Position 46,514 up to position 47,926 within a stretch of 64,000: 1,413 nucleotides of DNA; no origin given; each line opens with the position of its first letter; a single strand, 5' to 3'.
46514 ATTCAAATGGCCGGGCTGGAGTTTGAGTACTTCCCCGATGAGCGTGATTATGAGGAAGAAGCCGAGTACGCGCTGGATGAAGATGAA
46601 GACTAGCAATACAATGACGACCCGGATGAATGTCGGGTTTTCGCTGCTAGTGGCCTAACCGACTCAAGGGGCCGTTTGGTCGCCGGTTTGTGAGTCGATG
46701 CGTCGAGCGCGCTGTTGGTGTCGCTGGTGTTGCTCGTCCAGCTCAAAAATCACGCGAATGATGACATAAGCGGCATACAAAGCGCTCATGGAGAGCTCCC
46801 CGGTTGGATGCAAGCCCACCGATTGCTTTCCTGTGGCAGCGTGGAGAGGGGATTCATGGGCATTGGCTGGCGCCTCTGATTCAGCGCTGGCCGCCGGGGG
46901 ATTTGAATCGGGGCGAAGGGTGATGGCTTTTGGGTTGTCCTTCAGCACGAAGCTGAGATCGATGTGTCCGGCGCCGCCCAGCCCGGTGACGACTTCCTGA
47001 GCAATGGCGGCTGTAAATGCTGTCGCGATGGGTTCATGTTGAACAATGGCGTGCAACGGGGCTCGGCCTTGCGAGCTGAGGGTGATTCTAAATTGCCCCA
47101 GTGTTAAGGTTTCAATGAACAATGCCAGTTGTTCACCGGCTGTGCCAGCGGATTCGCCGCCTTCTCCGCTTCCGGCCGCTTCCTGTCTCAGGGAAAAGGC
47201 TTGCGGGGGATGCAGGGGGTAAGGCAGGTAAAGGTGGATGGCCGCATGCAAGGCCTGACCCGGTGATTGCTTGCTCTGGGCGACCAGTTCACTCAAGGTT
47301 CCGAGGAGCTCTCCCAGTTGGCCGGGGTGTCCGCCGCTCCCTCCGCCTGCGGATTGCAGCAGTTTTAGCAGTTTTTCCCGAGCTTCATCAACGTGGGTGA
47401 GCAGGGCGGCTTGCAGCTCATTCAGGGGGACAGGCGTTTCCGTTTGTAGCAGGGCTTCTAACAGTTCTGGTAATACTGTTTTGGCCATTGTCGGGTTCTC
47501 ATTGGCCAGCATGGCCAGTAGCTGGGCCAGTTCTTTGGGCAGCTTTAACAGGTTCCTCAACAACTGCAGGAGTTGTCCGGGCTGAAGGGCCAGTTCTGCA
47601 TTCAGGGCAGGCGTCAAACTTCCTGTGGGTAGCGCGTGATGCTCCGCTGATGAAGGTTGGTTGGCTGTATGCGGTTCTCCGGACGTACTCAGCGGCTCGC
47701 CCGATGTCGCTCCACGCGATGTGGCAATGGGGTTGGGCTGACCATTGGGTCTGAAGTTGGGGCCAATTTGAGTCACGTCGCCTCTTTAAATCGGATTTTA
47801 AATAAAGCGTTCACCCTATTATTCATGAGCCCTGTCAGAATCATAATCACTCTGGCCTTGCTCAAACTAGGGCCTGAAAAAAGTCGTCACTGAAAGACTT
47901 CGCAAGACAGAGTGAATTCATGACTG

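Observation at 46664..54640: Low-GC accessory island between obg and the carboxyltransferase gene: FliK-like protein, type IV pilin-like protein, giant subtilisin/RTX protein, small paralogous membrane proteins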

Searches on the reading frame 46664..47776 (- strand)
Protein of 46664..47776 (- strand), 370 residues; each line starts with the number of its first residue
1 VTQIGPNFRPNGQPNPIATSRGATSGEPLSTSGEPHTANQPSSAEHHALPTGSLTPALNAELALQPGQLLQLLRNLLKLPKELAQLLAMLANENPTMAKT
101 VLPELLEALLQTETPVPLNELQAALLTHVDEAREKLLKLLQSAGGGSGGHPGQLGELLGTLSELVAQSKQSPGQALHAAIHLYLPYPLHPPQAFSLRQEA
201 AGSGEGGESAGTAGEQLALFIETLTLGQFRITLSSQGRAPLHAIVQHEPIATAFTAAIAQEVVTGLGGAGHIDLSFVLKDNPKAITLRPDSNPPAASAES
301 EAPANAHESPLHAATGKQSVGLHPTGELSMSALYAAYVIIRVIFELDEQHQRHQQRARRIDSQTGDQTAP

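Call 3: search_protein_families(library=pfam, proteins=[window:46664-47776:-], max_evalue=1)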
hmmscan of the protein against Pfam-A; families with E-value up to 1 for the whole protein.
window:46664-47776:- (370 aa): 1 family
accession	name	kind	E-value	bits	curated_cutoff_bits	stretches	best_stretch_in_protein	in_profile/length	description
PF12324.14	HTH_15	-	0.35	11.5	27.2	1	85-136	5-56/74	Helix-turn-helix domain of alkylmercury lyase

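Call 4: search_protein_families(library=ncbifam, proteins=[window:46664-47776:-], max_evalue=1)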
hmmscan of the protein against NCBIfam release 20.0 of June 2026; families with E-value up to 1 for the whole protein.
window:46664-47776:- (370 aa): 1 family
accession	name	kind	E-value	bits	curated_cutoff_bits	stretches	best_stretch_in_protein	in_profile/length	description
NF009925.1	PRK13386.1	equivalog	0.31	10.3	192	1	59-105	132-179/228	flagellar assembly protein FliH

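Call 31: find_homologous_proteins(query=window:46664-47776:-, max_evalue=0.001)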
Query window:46664-47776:- (370 aa): 30 proteins with E <= 0.001 among 8000 candidates.
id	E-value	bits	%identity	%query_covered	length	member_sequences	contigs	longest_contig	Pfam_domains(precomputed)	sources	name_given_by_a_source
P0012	2.2e-231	785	100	100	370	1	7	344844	-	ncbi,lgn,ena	-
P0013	4.6e-126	439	62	97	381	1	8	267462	-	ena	-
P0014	1.0e-83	300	54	83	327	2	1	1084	-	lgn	-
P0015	1.8e-82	296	48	98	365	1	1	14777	-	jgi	jgi:hypothetical protein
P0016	8.5e-75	271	45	96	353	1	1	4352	-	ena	-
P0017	8.6e-74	267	47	96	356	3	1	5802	-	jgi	-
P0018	1.1e-70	257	45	97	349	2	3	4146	-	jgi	jgi:antitoxin component HigA of HigAB toxin-antitoxin module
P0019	2.2e-70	256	45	96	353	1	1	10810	-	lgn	-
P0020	4.8e-65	239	44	97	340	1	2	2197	-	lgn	-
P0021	1.0e-62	231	44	97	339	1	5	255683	-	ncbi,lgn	-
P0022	1.7e-62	230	43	97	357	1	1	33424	-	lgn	-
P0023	4.7e-62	229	40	97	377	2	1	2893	-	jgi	-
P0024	1.5e-60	224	42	98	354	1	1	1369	-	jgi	-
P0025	8.4e-60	221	44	97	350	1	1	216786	-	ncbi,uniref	ncbi:hypothetical protein [Vampirovibrio sp.]|uniref:hypothetical protein n=1 Tax=Vampirovibrio sp. 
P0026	2.3e-59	220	43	95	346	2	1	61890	-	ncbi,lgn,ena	-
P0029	4.0e-58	216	41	96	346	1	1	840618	-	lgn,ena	-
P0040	3.3e-46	177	37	95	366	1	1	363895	-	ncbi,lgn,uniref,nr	ncbi:hypothetical protein [Vampirovibrio chlorellavorus]|uniref:hypothetical protein n=1 Tax=Vampiro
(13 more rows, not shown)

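Call 32: find_encoding_contigs(protein=P0013, flank=10000, max_places=2)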
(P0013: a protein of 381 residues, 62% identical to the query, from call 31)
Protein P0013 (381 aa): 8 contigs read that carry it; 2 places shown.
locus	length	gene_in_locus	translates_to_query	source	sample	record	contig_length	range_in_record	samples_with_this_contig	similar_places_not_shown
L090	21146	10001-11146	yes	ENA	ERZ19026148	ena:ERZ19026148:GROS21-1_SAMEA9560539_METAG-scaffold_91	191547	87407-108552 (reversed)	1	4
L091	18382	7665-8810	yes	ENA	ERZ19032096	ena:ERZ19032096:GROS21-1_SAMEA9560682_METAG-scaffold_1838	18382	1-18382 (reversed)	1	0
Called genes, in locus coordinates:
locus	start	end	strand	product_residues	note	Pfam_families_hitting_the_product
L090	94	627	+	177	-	PF01451:LMWPc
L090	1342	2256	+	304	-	PF01471:PG_binding_1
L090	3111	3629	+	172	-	PF00583:Acetyltransf_1, PF13302:Acetyltransf_3, PF13508:Acetyltransf_7, PF13673:Acetyltransf_10 (weak)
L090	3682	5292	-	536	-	PF03255:ACCA (weak), PF01039:Carboxyl_trans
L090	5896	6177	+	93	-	-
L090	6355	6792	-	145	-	-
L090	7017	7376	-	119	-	-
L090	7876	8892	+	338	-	-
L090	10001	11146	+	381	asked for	-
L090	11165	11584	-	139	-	-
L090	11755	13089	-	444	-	PF01018:GTP1_OBG, PF01926:MMR_HSR1, PF02421:FeoB_N, PF09269:DUF1967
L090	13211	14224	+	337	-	PF01551:Peptidase_M23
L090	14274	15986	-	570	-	PF00149:Metallophos (weak), PF02872:5_nucleotid_C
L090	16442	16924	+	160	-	-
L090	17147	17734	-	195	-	-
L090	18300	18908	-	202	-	-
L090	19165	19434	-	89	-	-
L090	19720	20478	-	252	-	PF25296:Decapeptide (faint), PF00805:Pentapeptide (weak), PF13599:Pentapeptide_4 (weak), PF13576:Pentapeptide_3 (faint), PF00805:Pentapeptide (weak), PF13599:Pentapeptide_4, PF00805:Pentapeptide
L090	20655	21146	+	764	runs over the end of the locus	PF18072:FGAR-AT_linker, PF00586:AIRS, PF02769:AIRS_C, PF00586:AIRS, PF02769:AIRS_C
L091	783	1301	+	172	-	PF00583:Acetyltransf_1, PF13302:Acetyltransf_3, PF13508:Acetyltransf_7, PF13673:Acetyltransf_10 (weak)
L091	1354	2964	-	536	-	PF03255:ACCA (weak), PF01039:Carboxyl_trans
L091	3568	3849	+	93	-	-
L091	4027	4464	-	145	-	-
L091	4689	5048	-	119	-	-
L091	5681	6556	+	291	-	-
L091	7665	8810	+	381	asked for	-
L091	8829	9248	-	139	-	-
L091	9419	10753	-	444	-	PF01018:GTP1_OBG, PF01926:MMR_HSR1, PF02421:FeoB_N, PF09269:DUF1967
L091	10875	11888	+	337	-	PF01551:Peptidase_M23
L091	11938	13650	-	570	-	PF00149:Metallophos (weak), PF02872:5_nucleotid_C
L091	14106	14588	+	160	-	-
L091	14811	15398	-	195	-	-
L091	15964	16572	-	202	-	-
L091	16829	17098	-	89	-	-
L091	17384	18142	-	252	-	PF25296:Decapeptide (faint), PF00805:Pentapeptide (weak), PF13599:Pentapeptide_4 (weak), PF13576:Pentapeptide_3 (faint), PF00805:Pentapeptide (weak), PF13599:Pentapeptide_4, PF00805:Pentapeptide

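Call 33: find_encoding_contigs(protein=P0040, flank=10000, max_places=1)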
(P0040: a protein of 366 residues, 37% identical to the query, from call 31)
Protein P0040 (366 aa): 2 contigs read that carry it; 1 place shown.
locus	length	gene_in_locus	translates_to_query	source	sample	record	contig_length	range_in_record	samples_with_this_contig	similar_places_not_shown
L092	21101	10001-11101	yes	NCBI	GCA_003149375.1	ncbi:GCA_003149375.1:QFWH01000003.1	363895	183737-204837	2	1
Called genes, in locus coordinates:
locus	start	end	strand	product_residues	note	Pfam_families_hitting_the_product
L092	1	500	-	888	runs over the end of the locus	PF01368:DHH, PF02272:DHHA1, PF17768:RecJ_OB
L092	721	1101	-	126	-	-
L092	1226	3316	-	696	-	PF22745:Nlig-Ia, PF01653:DNA_ligase_aden, PF03120:OB_DNA_ligase, PF03119:DNA_ligase_ZBD (weak), PF14520:HHH_5 (weak), PF12826:HHH_2, PF14520:HHH_5, PF00533:BRCT, +3 more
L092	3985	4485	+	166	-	-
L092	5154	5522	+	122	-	-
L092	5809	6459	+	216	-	-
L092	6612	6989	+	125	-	-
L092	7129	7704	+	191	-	PF07963:N_methyl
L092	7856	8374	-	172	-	-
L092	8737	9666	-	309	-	PF00497:SBP_bac_3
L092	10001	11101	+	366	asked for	-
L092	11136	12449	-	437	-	PF01018:GTP1_OBG, PF01926:MMR_HSR1, PF02421:FeoB_N, PF09269:DUF1967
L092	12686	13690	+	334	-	PF01551:Peptidase_M23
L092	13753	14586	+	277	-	PF00730:HhH-GPD, PF00633:HHH (weak)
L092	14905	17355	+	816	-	PF02518:HATPase_c, PF00204:DNA_gyraseB, PF01751:Toprim, PF00986:DNA_gyraseB_C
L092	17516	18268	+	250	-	PF00395:SLH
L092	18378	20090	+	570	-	PF02321:OEP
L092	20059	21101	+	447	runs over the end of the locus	PF25973:BSH_CzcB (faint), PF25954:Beta-barrel_RND_2, PF25967:RND-MFP_C (weak), PF25989:YknX_C (weak)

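Call 34: find_encoding_contigs(protein=P0021, flank=10000, max_places=1)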
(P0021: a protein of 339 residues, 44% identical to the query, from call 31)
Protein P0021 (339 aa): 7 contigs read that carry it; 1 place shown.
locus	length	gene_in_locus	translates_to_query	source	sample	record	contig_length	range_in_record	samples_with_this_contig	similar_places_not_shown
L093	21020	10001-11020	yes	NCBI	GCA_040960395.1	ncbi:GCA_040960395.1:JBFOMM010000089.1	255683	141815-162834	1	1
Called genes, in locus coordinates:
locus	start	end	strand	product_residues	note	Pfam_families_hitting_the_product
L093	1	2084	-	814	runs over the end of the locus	PF02518:HATPase_c, PF00204:DNA_gyraseB, PF01751:Toprim, PF00986:DNA_gyraseB_C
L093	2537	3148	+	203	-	-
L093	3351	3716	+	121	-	-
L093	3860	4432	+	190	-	PF07963:N_methyl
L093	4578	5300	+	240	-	PF00730:HhH-GPD, PF00633:HHH (weak)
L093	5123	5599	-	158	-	-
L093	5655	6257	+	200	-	PF07963:N_methyl (weak)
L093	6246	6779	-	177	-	-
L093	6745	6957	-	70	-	-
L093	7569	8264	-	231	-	PF00528:BPD_transp_1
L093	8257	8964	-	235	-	PF00528:BPD_transp_1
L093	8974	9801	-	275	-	PF00497:SBP_bac_3, PF10613:Lig_chan-Glu_bd (faint)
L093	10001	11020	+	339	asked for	-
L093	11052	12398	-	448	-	PF01018:GTP1_OBG, PF01926:MMR_HSR1, PF02421:FeoB_N, PF09269:DUF1967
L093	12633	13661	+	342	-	PF01551:Peptidase_M23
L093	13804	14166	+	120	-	PF02583:Trns_repr_metal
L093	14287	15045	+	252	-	-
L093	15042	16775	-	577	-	PF13637:Ank_4 (faint), PF13857:Ank_5 (faint), PF00023:Ank (faint), PF13606:Ank_3 (faint), PF12796:Ank_2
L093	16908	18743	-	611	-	PF00009:GTP_EFTU, PF22042:EF-G_D2, PF03144:GTP_EFTU_D2, PF14492:EFG_III (weak), PF00679:EFG_C, PF21018:BipA_C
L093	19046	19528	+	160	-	-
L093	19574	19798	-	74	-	-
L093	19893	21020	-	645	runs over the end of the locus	PF00005:ABC_tran, PF00931:NB-ARC (faint), PF02463:SMC_N (faint), PF13555:AAA_29 (faint), PF05729:NACHT (faint), PF12848:ABC_tran_Xtn, PF00005:ABC_tran, PF16326:ABC_tran_CTD, +2 more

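Call 40: search_protein_families(library=pfam, proteins=[L090:7876-8889:+, L090:6355-6792:-, L090:7017-7376:-, L090:5896-6177:+, L090:11165-11584:-], max_evalue=1)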
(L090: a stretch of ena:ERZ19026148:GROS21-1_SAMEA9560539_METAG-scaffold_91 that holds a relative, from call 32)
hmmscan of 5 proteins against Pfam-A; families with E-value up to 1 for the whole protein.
L090:7876-8889:+ (338 aa): 3 families
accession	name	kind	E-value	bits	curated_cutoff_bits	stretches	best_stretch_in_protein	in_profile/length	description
PF11259.13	DUF3060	-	0.0019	18.3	23.1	1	185-230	2-47/58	Protein of unknown function (DUF3060)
PF00353.25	HemolysinCabind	-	0.0091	16.4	23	0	272-281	9-18/36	RTX calcium-binding nonapeptide repeat (4 copies)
PF01731.26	Arylesterase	-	0.18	12.5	21.3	1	57-115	12-71/86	Arylesterase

L090:6355-6792:- (145 aa): 1 family
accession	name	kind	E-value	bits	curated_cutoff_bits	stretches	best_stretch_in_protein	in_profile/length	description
PF11990.13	DUF3487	-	0.11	12.7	27.8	1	78-142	14-76/114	Protein of unknown function (DUF3487)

L090:7017-7376:- (119 aa): 1 family
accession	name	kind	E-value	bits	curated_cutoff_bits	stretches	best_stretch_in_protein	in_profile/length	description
PF23446.1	LysM1_NFP_LYK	-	0.25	12.7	36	0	10-39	22-51/60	NFP/LYK LysM1 domain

L090:5896-6177:+ (93 aa): 0 families

L090:11165-11584:- (139 aa): 0 families

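Call 45: search_protein_families(library=pfam, alignment_id=A3, max_evalue=1)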
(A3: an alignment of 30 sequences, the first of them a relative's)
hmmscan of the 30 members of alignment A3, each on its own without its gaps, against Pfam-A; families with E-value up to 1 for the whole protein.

A. member 1, P0012 (370 aa): 1 family
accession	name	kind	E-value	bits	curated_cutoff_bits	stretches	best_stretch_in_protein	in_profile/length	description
PF12324.14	HTH_15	-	0.35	11.5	27.2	1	85-136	5-56/74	Helix-turn-helix domain of alkylmercury lyase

B. families by the number of members that match (of 30 scanned): 17 families
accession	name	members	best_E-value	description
PF19963.4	VMAP-M1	4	0.025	vWA-MoxR associated protein middle region (VMAP-M) 1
PF19269.4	Anticodon_2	2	0.01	Anticodon binding domain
PF12318.13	FAD-SLDH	2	0.21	Membrane bound FAD containing D-sorbitol dehydrogenase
PF16605.10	LSM_int_assoc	1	0.023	LSM-interacting associated unstructured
PF05647.16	Epiglycanin_TR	1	0.039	Tandem-repeating region of mucin, epiglycanin-like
PF15291.11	Dermcidin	1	0.067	Dermcidin, antibiotic peptide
PF19956.5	EAD2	1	0.078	Effector-associated domain 2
PF20649.3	COG5_C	1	0.1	Conserved oligomeric Golgi complex subunit 5, C-terminal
PF01984.25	dsDNA_bind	1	0.11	Double-stranded DNA-binding domain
PF08539.16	HbrB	1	0.14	HbrB-like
PF01399.33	PCI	1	0.14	PCI domain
PF09030.15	Creb_binding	1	0.15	Creb binding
PF23725.1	Dredd_N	1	0.23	Caspase-8, N-terminal domain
PF10400.15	Vir_act_alpha_C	1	0.26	Virulence activator alpha C-term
PF12324.14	HTH_15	1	0.35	Helix-turn-helix domain of alkylmercury lyase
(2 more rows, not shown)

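Call 54: predict_structure(alignment_id=A3)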
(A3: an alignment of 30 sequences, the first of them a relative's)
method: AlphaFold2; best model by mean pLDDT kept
length: 370 residues; sequences in the alignment: 30
mean_pLDDT: 61.2   pTM: 0.46
mean pLDDT of the five models: 61.2, 59.8, 59.5, 57.8, 52.4
residues with pLDDT >= 90: 67; 70-90: 47; 50-70: 117; < 50: 139
segments of 3 or more residues with pLDDT < 50: 1-4, 19-28, 30-64, 113-115, 142-151, 184-190, 206-210, 283-321
pLDDT, mean of each block of 10 residues (from residue 1): 51 49 44 43 36 37 46 55 59 62 62 52 54 47 42 53 53 50 46 79 52 78 93 81 94 96 89 91 45 40 38 34 62 91 93 90 76
secondary structure, 60 per line:
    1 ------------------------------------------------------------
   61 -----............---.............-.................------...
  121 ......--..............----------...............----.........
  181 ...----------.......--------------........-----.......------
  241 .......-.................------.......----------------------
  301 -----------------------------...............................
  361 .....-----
elements in order: H66-77 H81-93 H95-111 H118-126 H129-142 H153-167 H172-183 E194-200 E215-222 E228-234 E241-247 H249-265 E272-278 H330-365

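Call 74: search_protein_families(library=padloc, proteins=[window:46664-47776:-], max_evalue=0.01)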
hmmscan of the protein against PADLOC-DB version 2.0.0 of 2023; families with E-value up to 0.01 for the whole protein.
window:46664-47776:- (370 aa): 0 families

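Call 75: search_protein_families(library=phrogs, proteins=[window:46664-47776:-], max_evalue=0.01)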
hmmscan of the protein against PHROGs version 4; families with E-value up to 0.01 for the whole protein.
window:46664-47776:- (370 aa): 0 families

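Call 76: search_protein_families(library=ncbifam, proteins=[L090:7876-8889:+], max_evalue=1)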
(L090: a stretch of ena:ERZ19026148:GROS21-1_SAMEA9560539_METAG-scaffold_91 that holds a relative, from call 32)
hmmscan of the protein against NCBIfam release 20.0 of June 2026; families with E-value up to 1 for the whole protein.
L090:7876-8889:+ (338 aa): 0 families
